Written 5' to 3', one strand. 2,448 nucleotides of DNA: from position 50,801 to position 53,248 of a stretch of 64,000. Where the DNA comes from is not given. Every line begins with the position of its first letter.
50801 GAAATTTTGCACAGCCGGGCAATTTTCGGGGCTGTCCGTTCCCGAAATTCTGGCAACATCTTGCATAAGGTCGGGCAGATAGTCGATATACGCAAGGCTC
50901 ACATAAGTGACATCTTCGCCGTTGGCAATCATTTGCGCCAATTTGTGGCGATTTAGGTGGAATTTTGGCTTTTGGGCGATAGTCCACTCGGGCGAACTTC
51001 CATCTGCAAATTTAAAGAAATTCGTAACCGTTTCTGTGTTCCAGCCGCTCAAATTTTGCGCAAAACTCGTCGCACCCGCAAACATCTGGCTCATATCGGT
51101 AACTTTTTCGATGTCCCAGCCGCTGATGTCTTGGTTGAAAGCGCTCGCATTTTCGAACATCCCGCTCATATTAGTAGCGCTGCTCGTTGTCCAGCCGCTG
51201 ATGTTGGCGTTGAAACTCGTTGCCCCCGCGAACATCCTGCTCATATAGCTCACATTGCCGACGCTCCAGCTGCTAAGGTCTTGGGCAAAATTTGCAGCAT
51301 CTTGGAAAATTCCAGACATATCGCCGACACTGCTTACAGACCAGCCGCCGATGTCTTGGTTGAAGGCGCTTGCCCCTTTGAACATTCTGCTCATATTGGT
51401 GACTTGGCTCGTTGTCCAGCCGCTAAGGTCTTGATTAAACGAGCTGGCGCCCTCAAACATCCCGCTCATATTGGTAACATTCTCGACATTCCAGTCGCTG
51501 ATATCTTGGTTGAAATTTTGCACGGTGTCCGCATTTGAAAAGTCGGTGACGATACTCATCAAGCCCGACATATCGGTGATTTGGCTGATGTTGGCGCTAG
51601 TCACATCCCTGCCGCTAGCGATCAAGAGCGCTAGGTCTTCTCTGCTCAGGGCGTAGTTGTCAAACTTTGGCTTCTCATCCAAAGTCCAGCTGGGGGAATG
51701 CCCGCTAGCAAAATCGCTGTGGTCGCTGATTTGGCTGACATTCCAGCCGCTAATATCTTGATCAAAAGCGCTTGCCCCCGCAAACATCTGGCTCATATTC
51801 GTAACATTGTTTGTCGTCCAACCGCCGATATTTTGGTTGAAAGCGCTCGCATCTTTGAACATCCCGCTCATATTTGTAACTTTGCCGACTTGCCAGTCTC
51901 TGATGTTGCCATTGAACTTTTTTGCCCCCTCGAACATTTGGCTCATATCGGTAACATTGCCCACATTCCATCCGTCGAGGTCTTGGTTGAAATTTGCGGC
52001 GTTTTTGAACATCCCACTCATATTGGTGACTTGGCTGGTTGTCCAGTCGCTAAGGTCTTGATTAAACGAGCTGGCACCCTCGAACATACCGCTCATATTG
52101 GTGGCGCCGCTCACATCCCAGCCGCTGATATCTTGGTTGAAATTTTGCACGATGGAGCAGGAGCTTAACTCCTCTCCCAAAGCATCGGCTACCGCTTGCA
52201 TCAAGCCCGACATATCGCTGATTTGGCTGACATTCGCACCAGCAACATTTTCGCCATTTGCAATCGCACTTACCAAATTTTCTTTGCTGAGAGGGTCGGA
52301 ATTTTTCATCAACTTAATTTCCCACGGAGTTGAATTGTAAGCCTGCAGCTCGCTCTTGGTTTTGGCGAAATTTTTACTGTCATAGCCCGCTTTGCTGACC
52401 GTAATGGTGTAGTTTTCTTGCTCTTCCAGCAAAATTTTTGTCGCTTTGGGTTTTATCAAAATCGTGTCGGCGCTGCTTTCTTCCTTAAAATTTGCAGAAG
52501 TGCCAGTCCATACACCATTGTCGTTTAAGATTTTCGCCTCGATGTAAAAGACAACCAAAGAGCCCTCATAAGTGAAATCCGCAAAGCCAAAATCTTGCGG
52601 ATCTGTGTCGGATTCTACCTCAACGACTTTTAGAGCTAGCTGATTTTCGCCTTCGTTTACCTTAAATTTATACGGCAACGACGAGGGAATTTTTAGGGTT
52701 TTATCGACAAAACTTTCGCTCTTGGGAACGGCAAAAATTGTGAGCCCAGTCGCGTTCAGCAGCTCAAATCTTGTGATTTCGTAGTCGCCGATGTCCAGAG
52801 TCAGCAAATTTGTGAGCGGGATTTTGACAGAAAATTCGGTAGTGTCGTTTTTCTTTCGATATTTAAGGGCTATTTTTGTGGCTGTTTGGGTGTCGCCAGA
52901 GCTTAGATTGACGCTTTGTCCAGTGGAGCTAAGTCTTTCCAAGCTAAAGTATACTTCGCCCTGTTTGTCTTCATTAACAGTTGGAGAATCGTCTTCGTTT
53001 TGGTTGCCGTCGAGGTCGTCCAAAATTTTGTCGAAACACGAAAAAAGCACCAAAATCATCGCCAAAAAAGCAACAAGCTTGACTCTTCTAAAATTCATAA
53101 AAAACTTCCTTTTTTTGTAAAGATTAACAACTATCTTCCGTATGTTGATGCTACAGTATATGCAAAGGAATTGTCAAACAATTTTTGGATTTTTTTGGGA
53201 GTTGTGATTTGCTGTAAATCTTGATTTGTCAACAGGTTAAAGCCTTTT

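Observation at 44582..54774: Surface-protein locus: 2687-aa DUF285/BspA-like repeat protein whose gene is packed with near-identical DNA repeats, flanked by two lipoproteins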

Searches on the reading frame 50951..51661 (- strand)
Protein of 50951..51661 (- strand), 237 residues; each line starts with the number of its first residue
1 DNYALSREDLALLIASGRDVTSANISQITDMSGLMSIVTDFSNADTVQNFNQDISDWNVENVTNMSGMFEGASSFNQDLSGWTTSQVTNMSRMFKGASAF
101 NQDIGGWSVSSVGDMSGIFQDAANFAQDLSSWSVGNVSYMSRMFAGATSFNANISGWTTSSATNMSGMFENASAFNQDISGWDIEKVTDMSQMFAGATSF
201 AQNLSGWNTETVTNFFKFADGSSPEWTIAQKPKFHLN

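Call 55: predict_structure(alignment_id=A4)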
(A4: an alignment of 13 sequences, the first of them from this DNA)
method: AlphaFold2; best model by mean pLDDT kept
length: 237 residues; sequences in the alignment: 13
mean_pLDDT: 93.5   pTM: 0.89
mean pLDDT of the five models: 93.5, 92.2, 91.8, 91.6, 87.8
residues with pLDDT >= 90: 204; 70-90: 30; 50-70: 2; < 50: 1
segments of 3 or more residues with pLDDT < 50: none
pLDDT, mean of each block of 10 residues (from residue 1): 84 96 95 98 94 95 98 95 96 96 93 98 92 97 95 94 98 92 96 90 91 94 80 81
secondary structure, 60 per line:
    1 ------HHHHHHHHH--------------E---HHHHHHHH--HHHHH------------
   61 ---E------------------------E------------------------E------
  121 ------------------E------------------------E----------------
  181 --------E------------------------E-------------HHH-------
elements in order: H7-15 H34-41 H44-48
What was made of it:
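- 45134..52294 (-): Eleven DUF285 solenoid modules (aa 269-2655). M1 51662-52294, M2 50960-51661, M3 50399-50959, M4 50012-50398, M5 49667-50011, M6 48563-49666, M7 48230-48562, M8 47342-48229, M9 46679-47341, M10 45977-46678, M11 45134-45976. Each has an N-cap of helices, 2-12 units of 25 residues, and a C-cap 'W..EKP.F'. AF2 model of M2: pLDDT 93.5, pTM 0.89 (call 55).
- On Leucine-rich-repeat fold (structural class): The AF2 model is confident (pLDDT 93.5) with one beta bridge every 25 residues (call 55).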

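Call 57: fold_search(model_id=the predicted structure, library=pdb)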
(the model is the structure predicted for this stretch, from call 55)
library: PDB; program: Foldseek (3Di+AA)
matches with E <= 10: 126; with E <= 0.001: 0
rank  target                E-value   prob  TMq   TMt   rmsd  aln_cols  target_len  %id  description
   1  7r86_B                1.7e-03  0.98  0.35  0.31   6.4       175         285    9  Structure of mouse BAI1 (ADGRB1) in complex with mouse Nogo receptor (RTN4R) (released 2021-11-10)
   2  5o0o_H                4.0e-03  0.93  0.35  0.28   6.3       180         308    9  Deglycosylated Nogo Receptor with native disulfide structure 5 (released 2017-10-18)
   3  5o0o_D                5.9e-03  0.85  0.33  0.27   6.7       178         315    8  Deglycosylated Nogo Receptor with native disulfide structure 5 (released 2017-10-18)
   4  4r6g                  6.3e-03  0.85  0.34  0.20   8.7       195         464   16  Crystal structure of computational designed leucine rich repeats DLRR_K in space group P22121 (released 2015-01-07)
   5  5a5c_C                6.3e-03  0.38  0.25  0.20  12.7       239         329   10  Structure of an engineered neuronal LRRTM2 adhesion molecule (released 2016-02-03)
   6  5a5c_A                1.0e-02  0.38  0.27  0.21  12.2       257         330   14  Structure of an engineered neuronal LRRTM2 adhesion molecule (released 2016-02-03)
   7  5o0n_A                1.1e-02  0.85  0.36  0.30   6.2       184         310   10  Deglycosylated Nogo Receptor with native disulfide structure 4 (released 2017-10-18)
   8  4kng_B                1.1e-02  0.80  0.34  0.20   8.9       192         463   11  Crystal structure of human LGR5-RSPO1-RNF43 (released 2013-06-19)
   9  4qxf_B                1.2e-02  0.51  0.30  0.25   8.5       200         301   14  crystal structure of human LGR4 and Rspo1 (released 2014-10-08)
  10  7xw7_R                1.2e-02  0.13  0.21  0.12  11.6       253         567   12  TSHR-K1-70 complex (released 2022-08-17)
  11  2id5_D                1.6e-02  0.33  0.28  0.16  12.6       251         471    7  Crystal Structure of the Lingo-1 Ectodomain (released 2006-09-26)
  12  2id5_A                1.7e-02  0.80  0.35  0.21   8.1       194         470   12  Crystal Structure of the Lingo-1 Ectodomain (released 2006-09-26)
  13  5o0m_B                1.8e-02  0.75  0.34  0.29   6.4       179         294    9  Deglycosylated Nogo Receptor with native disulfide structure 3 (released 2017-10-18)
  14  7yco_B                2.4e-02  0.25  0.22  0.21   9.2       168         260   11  Crystal structure of SARS-CoV-2 Receptor Binding Domain bound to A6 repebody (released 2023-07-05)
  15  6htf_B                2.4e-02  0.13  0.20  0.20  12.0       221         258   11  Crystal structure of human Btk SH2 domain bound to rF10 repebody (released 2020-05-20)
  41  4h09_B                8.8e-02  0.60  0.34  0.23   7.1       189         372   10  Crystal structure of a leucine-rich repeat protein (EUBVEN_01088) from Eubacterium ventriosum ATCC 27560 at 2.50 A res (released 2012-10-10)
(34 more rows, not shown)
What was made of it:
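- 45134..52294 (-): All best PDB fold matches are LRR proteins, but weak (call 57).
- On BspA-type LRR surface protein (Tannerella BspA sense): The solved LRR_5 protein 4h09 ranks 41st among fold matches with E 0.088 (call 57).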

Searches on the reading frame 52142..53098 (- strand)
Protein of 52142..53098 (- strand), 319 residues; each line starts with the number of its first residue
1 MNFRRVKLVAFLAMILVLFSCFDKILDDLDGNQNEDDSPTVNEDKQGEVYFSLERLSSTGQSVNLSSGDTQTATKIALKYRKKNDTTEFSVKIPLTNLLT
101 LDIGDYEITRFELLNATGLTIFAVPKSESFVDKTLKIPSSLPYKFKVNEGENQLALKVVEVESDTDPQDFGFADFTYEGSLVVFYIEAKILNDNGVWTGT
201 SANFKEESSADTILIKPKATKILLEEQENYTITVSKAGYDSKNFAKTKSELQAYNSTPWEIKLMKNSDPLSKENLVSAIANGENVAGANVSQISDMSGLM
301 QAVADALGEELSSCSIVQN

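Call 27: find_homologous_proteins(query=window:52142-53098:-, max_evalue=0.001)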
Query seq(319 aa): 2086 candidates shared short words with the query, none scored E <= 0.001.
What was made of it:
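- Tried and rejected: The word-indexed search with the N-terminal 319 aa found nothing (call 27).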

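Call 64: find_related_loci(query=window:52229-53098:-, collection=metagenome_contigs, flank=10000)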
Query seq(290 aa) (290 aa) in metagenome_contigs; peptide patterns used: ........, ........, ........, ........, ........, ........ (x = any residue, [..] = any of these).
76 stretches matched a pattern, but none encodes a relative of the query by tblastn (E <= 1e-3).
